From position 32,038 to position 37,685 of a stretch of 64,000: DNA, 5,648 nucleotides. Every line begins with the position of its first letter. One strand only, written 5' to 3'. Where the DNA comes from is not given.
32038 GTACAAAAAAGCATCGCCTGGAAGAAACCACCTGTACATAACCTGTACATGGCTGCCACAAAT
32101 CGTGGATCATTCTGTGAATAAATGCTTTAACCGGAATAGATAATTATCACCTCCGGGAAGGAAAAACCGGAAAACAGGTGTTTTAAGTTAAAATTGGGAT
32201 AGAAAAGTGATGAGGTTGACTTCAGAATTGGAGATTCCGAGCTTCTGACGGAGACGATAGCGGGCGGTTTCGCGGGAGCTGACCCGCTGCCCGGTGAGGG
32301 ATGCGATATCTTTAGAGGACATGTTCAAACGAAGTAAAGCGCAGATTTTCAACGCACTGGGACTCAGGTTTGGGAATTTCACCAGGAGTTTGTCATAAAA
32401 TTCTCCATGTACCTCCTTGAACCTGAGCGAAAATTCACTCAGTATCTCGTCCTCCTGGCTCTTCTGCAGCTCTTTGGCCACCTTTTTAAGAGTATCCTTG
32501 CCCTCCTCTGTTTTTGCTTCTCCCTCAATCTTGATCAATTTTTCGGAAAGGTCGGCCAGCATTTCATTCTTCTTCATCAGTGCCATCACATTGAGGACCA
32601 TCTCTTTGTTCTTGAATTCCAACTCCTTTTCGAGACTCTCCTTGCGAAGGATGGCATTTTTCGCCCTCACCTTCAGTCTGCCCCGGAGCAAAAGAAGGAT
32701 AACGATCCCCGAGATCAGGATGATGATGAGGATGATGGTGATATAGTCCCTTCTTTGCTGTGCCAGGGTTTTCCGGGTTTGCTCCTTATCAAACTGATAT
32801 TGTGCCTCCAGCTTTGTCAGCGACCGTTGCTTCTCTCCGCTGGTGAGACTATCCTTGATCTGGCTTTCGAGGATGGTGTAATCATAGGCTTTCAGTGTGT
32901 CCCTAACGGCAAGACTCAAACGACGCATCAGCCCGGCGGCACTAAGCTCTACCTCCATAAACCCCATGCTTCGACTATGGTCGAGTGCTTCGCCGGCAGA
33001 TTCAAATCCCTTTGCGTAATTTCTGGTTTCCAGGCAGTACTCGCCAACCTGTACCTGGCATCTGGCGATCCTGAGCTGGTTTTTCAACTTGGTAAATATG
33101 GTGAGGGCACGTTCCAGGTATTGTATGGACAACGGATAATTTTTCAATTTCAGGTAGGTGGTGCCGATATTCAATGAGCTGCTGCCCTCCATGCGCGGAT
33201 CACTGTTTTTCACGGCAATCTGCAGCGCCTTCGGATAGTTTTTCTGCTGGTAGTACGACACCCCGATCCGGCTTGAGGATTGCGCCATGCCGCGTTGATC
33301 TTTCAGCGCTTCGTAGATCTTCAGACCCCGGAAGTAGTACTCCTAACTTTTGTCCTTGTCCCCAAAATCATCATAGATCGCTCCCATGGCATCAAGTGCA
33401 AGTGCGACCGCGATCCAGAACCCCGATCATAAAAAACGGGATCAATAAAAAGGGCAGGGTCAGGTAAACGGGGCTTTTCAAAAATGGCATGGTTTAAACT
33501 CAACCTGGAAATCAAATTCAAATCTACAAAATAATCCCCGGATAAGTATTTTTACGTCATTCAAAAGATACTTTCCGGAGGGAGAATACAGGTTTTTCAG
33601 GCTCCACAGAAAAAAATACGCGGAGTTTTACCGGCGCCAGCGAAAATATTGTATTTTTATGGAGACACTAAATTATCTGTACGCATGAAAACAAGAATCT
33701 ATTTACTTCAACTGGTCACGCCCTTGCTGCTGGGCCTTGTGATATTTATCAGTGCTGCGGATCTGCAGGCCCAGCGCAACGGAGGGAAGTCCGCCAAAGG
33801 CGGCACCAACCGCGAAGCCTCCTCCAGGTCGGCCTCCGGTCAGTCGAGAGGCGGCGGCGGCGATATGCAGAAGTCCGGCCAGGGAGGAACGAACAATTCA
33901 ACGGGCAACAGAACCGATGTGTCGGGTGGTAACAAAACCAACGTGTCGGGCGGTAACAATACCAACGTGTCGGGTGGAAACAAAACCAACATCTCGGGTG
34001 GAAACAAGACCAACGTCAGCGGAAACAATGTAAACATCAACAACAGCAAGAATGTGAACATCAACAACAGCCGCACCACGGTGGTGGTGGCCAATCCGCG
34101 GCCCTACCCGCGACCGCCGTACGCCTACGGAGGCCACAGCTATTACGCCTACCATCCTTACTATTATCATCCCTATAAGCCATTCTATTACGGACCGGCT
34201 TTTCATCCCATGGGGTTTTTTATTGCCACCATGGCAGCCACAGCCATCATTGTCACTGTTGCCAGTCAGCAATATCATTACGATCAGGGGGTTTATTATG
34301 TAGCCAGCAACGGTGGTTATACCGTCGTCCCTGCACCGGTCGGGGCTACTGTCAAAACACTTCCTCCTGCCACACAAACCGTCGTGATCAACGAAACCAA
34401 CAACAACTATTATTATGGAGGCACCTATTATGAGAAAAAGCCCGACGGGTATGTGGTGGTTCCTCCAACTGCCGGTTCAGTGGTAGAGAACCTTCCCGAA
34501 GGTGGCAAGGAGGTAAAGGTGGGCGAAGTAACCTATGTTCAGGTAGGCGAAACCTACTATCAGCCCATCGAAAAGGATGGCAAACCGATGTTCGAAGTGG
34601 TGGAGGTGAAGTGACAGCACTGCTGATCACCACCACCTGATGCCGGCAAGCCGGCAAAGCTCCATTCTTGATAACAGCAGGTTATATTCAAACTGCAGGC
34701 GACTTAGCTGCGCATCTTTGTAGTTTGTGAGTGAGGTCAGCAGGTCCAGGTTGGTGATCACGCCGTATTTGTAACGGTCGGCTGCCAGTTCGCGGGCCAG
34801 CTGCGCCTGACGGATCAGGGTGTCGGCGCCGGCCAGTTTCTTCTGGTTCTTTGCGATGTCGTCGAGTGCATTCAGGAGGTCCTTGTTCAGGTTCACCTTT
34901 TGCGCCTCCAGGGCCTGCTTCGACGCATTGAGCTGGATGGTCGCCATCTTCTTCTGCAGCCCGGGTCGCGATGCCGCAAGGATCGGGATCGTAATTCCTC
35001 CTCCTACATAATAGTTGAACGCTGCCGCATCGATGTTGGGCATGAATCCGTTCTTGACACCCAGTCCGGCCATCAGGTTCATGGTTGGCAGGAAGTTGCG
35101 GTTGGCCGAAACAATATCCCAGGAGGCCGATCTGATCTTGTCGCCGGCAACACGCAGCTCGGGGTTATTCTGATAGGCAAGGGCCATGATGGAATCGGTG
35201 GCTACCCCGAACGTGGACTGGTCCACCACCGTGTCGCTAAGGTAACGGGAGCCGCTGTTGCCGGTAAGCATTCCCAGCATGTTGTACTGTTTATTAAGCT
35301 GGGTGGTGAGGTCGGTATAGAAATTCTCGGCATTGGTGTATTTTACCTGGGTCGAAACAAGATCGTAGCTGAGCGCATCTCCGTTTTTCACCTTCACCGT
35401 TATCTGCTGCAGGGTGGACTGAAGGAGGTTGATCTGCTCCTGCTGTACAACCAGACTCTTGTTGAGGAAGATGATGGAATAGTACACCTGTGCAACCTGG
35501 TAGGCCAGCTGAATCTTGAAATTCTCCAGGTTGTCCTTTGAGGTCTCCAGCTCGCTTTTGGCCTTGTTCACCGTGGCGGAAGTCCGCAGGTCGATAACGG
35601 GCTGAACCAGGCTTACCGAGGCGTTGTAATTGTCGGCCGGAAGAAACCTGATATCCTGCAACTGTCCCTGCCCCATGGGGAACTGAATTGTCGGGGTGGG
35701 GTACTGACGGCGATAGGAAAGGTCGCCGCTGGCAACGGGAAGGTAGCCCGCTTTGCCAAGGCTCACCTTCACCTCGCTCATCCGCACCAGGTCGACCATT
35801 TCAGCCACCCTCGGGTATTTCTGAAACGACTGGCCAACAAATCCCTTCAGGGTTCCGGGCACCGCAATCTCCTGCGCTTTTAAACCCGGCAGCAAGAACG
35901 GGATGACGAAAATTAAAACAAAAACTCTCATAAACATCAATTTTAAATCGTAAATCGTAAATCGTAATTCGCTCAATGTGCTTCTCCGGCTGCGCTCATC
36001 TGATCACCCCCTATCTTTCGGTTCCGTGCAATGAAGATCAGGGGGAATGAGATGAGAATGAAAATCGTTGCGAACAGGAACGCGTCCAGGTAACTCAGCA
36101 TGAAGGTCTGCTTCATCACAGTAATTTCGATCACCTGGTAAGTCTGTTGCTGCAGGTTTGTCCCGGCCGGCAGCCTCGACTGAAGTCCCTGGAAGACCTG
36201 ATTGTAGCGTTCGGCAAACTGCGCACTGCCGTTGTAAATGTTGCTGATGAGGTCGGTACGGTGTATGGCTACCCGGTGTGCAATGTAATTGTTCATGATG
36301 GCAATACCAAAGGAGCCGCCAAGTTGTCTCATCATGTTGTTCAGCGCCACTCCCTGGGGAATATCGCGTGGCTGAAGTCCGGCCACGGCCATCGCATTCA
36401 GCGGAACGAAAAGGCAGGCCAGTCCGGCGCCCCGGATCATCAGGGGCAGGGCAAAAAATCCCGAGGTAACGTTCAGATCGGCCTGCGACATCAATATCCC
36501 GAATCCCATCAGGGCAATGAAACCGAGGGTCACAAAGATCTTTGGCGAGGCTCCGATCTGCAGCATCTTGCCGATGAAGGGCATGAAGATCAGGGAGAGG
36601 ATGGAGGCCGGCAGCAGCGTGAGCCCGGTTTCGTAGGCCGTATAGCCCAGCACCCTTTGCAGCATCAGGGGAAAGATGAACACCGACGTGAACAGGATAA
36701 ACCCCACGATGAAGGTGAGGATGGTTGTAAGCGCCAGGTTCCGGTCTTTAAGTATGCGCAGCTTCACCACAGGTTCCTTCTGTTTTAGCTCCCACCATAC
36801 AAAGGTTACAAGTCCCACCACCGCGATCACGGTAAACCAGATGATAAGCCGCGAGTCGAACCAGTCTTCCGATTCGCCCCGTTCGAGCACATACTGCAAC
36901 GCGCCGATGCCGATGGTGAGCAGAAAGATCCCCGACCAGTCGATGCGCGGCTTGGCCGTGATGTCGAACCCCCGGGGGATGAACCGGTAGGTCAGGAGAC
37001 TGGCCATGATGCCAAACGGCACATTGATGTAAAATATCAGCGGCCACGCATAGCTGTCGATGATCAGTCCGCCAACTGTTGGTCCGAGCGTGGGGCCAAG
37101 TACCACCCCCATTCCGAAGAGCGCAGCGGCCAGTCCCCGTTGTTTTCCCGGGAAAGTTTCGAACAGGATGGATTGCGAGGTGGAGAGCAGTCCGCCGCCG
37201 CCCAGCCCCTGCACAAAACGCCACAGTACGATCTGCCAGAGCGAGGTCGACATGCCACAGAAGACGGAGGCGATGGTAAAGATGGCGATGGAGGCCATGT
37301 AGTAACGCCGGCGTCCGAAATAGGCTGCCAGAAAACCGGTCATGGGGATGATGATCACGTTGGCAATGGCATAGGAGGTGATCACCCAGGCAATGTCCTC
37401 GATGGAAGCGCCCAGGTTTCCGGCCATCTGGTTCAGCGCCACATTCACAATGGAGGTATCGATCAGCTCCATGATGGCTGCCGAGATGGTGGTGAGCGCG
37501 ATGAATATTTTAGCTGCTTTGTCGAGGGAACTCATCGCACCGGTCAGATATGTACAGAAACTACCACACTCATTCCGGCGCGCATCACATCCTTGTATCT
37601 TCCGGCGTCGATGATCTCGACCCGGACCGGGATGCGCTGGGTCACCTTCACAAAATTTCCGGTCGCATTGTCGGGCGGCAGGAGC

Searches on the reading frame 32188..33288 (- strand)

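Call 7: search_protein_families(library=pfam, proteins=[window:32188-33288:-], max_evalue=0.01)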
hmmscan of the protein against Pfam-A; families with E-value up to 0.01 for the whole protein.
window:32188-33288:- (366 aa): 5 families
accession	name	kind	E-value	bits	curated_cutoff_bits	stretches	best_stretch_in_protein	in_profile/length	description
PF13424.12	TPR_12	-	3.4e-10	40.4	30.1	1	39-103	6-73/77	Tetratricopeptide repeat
PF00515.34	TPR_1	-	2.5e-09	37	27.8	1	40-64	6-30/34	Tetratricopeptide repeat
PF07719.23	TPR_2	-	4.1e-07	30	27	0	40-64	6-30/34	Tetratricopeptide repeat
PF13374.12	TPR_10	-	9.4e-05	22.7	27.5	0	39-65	6-32/42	Tetratricopeptide repeat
PF13181.12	TPR_8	-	0.00069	20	25.7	0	39-64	5-30/34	Tetratricopeptide repeat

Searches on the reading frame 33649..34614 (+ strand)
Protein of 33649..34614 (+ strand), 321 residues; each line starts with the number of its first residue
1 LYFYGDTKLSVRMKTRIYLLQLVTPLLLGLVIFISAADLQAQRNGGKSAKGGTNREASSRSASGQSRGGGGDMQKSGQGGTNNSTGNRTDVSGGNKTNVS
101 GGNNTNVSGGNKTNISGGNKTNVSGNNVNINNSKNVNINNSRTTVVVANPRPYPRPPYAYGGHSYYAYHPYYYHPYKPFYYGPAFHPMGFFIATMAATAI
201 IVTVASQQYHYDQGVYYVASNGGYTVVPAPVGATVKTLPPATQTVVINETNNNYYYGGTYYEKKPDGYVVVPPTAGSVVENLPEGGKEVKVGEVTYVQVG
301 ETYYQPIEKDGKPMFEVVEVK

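Call 7: search_protein_families(library=pfam, proteins=[window:33649-34614:+], max_evalue=0.01)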
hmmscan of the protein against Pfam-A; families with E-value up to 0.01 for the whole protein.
window:33649-34614:+ (321 aa): 1 family
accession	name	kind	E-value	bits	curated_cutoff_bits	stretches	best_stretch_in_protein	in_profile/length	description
PF20125.4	DUF6515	-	4.8e-76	255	24.9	1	144-321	2-179/179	Family of unknown function (DUF6515)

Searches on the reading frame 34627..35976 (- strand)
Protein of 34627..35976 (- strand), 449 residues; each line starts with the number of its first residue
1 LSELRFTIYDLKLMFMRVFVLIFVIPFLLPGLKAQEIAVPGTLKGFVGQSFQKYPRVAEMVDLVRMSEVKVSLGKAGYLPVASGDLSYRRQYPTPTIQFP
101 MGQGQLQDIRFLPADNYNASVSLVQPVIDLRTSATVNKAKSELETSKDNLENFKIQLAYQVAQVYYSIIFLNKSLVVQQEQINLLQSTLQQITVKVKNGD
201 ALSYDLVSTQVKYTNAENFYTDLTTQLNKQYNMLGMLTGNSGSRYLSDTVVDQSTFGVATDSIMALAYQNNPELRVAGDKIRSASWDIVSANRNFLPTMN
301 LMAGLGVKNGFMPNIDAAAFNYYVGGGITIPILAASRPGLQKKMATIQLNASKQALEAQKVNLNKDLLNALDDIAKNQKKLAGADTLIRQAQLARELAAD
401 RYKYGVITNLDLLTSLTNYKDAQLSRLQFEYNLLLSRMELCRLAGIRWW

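Call 7: search_protein_families(library=pfam, proteins=[window:34627-35976:-], max_evalue=0.01)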
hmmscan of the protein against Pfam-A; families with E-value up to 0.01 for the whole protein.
window:34627-35976:- (449 aa): 1 family
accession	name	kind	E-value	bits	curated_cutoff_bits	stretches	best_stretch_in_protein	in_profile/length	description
PF02321.23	OEP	-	5.6e-46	157.1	22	2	52-239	10-187/187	Outer membrane efflux protein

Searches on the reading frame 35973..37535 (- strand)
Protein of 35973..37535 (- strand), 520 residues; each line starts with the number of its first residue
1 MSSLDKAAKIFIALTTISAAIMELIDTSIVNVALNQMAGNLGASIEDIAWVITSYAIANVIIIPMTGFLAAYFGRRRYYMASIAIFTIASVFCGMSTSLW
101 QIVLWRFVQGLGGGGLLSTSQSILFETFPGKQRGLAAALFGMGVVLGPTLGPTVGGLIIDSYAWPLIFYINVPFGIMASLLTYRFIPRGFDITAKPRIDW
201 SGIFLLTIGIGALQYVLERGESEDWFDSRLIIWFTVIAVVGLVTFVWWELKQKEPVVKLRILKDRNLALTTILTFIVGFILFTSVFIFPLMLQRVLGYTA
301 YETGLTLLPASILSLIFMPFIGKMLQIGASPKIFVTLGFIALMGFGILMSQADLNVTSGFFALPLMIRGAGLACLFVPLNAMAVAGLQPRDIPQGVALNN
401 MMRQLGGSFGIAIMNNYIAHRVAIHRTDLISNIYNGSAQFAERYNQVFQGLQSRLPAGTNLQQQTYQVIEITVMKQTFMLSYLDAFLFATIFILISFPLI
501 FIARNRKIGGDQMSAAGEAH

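Call 7: search_protein_families(library=pfam, proteins=[window:35973-37535:-], max_evalue=0.01)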
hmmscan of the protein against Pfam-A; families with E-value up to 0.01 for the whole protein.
window:35973-37535:- (520 aa): 4 families
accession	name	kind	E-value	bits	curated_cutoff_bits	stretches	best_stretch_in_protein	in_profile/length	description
PF07690.21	MFS_1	-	2.7e-54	184.8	33.4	1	19-410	4-346/347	Major Facilitator Superfamily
PF00083.30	Sugar_tr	-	2.6e-10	40.2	22.3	1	40-181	40-187/452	Sugar (and other) transporter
PF05977.19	MFS_3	-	0.00065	18.7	27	1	19-172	18-176/524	Transmembrane secretion effector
PF13515.12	FUSC_2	-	0.008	16.8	25.6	1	29-115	32-121/126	Fusaric acid resistance protein-like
